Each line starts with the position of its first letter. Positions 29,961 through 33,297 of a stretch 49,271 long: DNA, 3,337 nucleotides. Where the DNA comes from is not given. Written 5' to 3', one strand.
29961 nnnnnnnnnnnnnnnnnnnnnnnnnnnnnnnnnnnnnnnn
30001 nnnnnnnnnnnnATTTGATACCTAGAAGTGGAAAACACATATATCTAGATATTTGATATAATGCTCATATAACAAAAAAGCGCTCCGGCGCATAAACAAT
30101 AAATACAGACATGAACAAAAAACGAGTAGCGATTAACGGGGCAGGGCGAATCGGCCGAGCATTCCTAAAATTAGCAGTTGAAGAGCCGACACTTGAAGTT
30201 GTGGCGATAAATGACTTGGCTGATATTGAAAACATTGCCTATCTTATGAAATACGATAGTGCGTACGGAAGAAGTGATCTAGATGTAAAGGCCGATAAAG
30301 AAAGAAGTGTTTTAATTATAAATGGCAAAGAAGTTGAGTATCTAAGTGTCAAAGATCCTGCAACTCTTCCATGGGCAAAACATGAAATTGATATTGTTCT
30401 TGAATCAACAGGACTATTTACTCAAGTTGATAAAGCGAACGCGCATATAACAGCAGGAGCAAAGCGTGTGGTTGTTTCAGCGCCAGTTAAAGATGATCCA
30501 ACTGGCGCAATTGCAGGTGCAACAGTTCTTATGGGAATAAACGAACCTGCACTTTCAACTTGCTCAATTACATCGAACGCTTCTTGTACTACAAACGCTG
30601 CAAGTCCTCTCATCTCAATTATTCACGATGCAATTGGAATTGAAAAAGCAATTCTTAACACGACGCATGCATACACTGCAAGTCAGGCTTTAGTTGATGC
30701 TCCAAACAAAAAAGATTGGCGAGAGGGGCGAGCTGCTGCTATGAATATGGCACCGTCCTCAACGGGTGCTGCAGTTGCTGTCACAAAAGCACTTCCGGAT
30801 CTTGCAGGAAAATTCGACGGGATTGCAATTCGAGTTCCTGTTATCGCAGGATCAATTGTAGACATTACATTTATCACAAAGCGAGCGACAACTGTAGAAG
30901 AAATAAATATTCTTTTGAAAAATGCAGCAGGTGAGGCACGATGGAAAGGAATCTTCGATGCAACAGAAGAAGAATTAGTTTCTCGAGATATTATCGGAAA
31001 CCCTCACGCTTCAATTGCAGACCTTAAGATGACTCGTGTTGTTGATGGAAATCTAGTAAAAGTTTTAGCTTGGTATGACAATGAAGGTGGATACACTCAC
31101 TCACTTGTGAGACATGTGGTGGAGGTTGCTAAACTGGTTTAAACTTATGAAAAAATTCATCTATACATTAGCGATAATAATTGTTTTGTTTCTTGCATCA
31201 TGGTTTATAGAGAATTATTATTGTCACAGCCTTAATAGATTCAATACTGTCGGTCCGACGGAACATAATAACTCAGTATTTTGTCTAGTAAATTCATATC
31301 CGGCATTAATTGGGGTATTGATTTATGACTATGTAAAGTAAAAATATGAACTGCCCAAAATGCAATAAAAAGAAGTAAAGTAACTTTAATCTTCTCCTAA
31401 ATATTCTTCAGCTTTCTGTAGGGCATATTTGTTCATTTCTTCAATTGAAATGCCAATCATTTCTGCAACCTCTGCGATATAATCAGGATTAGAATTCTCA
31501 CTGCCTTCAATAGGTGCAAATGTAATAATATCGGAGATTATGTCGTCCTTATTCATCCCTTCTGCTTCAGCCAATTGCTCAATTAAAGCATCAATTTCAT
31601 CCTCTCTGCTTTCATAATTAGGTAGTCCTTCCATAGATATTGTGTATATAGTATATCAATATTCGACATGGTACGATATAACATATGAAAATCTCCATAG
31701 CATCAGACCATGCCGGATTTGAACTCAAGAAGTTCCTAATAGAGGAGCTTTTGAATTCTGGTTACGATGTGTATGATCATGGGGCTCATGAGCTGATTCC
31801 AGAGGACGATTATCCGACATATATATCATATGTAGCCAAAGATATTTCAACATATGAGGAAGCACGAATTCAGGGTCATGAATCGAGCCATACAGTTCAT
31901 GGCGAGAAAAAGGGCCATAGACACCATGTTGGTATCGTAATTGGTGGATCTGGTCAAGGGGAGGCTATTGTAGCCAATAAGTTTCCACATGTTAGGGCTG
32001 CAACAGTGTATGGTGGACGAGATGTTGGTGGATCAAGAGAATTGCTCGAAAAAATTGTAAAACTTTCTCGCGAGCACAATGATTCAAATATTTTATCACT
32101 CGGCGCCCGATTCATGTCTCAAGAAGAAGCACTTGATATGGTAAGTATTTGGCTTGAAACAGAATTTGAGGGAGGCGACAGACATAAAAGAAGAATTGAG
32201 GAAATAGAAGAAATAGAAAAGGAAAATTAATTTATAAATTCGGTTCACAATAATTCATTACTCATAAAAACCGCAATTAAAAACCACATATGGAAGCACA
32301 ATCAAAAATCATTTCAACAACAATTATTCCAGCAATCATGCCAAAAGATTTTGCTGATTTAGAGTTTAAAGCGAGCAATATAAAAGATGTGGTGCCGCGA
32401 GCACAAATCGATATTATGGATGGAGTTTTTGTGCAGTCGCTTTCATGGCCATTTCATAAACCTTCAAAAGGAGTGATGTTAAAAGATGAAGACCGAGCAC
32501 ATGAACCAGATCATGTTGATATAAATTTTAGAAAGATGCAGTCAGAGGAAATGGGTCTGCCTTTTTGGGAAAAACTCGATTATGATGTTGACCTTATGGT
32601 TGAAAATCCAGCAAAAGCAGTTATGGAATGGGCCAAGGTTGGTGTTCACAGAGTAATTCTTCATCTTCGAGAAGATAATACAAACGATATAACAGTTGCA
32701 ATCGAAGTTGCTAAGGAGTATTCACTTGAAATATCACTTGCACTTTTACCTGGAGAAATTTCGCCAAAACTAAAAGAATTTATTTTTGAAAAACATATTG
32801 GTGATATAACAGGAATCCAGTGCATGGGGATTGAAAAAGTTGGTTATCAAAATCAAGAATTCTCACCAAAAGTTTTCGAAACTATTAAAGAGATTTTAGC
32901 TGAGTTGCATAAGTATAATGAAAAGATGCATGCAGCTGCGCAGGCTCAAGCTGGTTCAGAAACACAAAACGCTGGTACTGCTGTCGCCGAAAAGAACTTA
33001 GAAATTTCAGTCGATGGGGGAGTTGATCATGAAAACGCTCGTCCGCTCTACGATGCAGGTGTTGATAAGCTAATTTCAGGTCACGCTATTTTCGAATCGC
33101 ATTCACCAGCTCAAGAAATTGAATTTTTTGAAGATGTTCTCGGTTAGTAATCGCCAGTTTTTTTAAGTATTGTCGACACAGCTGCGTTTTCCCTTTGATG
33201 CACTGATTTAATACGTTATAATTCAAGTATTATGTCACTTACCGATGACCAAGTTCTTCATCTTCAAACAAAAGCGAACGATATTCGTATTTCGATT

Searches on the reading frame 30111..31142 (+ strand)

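Call 22: search_protein_families(library=pfam, max_evalue=0.00001, proteins=[window:30111-31142:+])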
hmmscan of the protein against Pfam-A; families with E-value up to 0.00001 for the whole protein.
window:30111-31142:+ (343 aa): 2 families
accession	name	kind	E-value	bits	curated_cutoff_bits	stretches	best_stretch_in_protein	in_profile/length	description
PF02800.25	Gp_dh_C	-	6.2e-55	185.5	24.4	1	166-322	3-158/158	Glyceraldehyde 3-phosphate dehydrogenase, C-terminal domain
PF00044.30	Gp_dh_N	-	5.8e-34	116.8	31.7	1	5-105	2-100/101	Glyceraldehyde 3-phosphate dehydrogenase, NAD binding domain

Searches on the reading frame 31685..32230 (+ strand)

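Call 22: search_protein_families(library=pfam, max_evalue=0.00001, proteins=[window:31685-32230:+])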
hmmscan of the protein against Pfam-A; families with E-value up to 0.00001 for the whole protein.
window:31685-32230:+ (181 aa): 1 family
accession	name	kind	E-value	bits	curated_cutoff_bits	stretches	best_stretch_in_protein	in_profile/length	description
PF02502.23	LacAB_rpiB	-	2.9e-37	128.1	24.7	1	3-174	1-138/138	Ribose/Galactose Isomerase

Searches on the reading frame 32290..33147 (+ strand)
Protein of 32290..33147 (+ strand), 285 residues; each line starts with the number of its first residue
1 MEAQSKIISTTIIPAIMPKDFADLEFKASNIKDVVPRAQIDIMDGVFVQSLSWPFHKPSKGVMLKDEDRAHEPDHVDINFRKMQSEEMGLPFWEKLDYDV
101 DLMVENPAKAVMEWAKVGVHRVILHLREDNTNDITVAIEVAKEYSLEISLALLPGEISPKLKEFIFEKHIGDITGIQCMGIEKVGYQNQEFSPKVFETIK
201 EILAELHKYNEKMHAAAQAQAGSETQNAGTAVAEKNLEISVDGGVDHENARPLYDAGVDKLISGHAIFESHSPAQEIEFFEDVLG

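Call 22: search_protein_families(library=pfam, max_evalue=0.00001, proteins=[window:32290-33147:+])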
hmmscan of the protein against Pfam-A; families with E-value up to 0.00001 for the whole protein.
window:32290-33147:+ (285 aa): 1 family
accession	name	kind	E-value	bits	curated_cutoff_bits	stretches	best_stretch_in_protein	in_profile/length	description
PF00834.25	Ribul_P_3_epim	-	2.7e-15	56.7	21.1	1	95-268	57-198/198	Ribulose-phosphate 3 epimerase family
